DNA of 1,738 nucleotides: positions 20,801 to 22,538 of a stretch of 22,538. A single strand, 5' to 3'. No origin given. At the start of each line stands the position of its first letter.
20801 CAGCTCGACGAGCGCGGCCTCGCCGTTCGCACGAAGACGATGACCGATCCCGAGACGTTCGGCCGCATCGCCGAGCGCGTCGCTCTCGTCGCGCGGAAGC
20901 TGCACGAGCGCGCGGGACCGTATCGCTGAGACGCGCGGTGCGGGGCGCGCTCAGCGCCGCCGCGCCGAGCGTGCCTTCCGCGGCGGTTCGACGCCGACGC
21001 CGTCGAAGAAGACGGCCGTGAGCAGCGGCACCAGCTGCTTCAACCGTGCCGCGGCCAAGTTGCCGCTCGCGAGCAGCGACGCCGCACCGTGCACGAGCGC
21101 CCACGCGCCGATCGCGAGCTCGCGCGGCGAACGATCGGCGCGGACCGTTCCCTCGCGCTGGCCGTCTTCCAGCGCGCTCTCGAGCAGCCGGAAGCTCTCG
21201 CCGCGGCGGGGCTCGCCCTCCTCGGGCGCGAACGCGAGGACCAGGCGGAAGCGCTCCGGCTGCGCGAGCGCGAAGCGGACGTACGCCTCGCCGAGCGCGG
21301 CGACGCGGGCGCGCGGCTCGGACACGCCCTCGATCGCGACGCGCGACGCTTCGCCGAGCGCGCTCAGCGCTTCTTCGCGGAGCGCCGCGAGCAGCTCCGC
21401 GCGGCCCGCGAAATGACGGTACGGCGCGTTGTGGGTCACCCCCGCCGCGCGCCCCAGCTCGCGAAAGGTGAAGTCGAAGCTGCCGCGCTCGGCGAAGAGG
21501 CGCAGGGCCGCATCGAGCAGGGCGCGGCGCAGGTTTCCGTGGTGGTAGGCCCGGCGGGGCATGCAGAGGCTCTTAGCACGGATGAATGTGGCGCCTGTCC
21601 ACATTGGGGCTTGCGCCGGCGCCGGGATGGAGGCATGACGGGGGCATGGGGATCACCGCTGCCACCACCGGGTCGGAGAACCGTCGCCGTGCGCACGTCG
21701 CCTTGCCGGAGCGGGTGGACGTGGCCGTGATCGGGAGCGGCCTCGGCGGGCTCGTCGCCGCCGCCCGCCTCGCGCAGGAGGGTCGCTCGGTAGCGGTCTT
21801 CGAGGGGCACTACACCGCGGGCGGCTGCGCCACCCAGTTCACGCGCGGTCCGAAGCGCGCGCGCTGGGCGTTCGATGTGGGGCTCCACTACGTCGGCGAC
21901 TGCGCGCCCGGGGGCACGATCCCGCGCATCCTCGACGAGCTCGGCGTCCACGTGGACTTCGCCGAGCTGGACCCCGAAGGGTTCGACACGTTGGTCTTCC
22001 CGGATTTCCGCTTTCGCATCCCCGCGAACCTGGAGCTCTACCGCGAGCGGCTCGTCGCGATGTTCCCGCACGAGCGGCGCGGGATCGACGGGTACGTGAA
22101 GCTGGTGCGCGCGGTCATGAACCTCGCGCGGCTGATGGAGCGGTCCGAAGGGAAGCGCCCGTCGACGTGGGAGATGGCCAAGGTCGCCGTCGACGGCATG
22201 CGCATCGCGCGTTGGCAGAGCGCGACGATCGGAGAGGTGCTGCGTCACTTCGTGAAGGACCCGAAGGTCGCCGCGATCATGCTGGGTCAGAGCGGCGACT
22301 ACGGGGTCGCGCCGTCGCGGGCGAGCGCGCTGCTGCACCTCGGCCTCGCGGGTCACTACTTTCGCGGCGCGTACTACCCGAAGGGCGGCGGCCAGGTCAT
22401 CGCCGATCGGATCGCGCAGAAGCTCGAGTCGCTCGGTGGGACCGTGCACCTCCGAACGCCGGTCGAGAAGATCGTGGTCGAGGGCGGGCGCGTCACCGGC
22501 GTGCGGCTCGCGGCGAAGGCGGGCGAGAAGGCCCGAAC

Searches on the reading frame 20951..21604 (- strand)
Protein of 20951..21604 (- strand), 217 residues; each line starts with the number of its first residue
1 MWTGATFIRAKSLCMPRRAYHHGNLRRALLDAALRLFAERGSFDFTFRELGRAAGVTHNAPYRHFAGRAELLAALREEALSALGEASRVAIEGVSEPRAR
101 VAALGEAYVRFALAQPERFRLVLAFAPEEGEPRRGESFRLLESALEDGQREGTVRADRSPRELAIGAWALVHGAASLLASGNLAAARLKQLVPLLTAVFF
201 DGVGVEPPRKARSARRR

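Call 6: search_protein_families(library=pfam, proteins=[window:20951-21604:-], max_evalue=0.01)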
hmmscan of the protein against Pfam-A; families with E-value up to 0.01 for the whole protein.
window:20951-21604:- (217 aa): 3 families
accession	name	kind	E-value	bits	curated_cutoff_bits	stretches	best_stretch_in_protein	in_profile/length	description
PF13305.11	TetR_C_33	-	6.7e-14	52.8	26.8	1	101-185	1-88/103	Tetracyclin repressor-like, C-terminal domain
PF00440.29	TetR_N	-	2.2e-11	43.8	24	1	29-75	1-47/47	Bacterial regulatory proteins, tetR family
PF16925.10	TetR_C_13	-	0.0081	17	27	0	139-176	54-91/109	Tetracyclin repressor-like, C-terminal domain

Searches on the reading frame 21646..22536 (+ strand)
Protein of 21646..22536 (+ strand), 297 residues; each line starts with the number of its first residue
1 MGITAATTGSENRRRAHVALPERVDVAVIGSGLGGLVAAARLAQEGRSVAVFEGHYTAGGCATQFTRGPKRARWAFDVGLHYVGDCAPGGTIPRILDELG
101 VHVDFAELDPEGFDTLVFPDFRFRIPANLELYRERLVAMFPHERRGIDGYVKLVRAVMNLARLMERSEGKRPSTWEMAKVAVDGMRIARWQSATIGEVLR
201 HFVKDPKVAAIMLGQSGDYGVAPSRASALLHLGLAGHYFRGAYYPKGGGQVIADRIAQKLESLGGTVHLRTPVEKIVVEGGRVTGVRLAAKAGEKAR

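Call 31: search_protein_families(library=pfam, proteins=[window:21646-22536:+], max_evalue=0.001)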
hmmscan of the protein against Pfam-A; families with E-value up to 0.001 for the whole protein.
window:21646-22536:+ (297 aa): 9 families
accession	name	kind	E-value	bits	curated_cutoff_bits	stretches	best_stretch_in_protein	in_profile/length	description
PF01593.30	Amino_oxidase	-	1e-13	51.9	19.8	1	33-294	1-243/443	Flavin containing amine oxidoreductase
PF13450.12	NAD_binding_8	-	2e-13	50.8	21.9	1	28-99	1-68/68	NAD(P)-binding Rossmann-like domain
PF00890.30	FAD_binding_2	-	7.2e-12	45.6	20.4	1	25-66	1-41/414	FAD binding domain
PF01266.30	DAO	-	1.3e-09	38.5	27.9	1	25-289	1-186/353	FAD dependent oxidoreductase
PF12831.13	FAD_oxidored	-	3.1e-08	33.8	27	1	25-70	1-46/416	FAD dependent oxidoreductase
PF07992.20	Pyr_redox_2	-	8.4e-06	25.8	26.1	1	25-63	2-42/291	Pyridine nucleotide-disulphide oxidoreductase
PF00070.33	Pyr_redox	-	1.6e-05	25.8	22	0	251-289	41-80/82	Pyridine nucleotide-disulphide oxidoreductase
PF03486.20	HI0933_like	-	0.00013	22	50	0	25-57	2-34/244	HI0933-like protein Rossmann domain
PF01946.23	Thi4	-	0.00096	18.9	26.2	0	24-62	18-57/235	Thi4 family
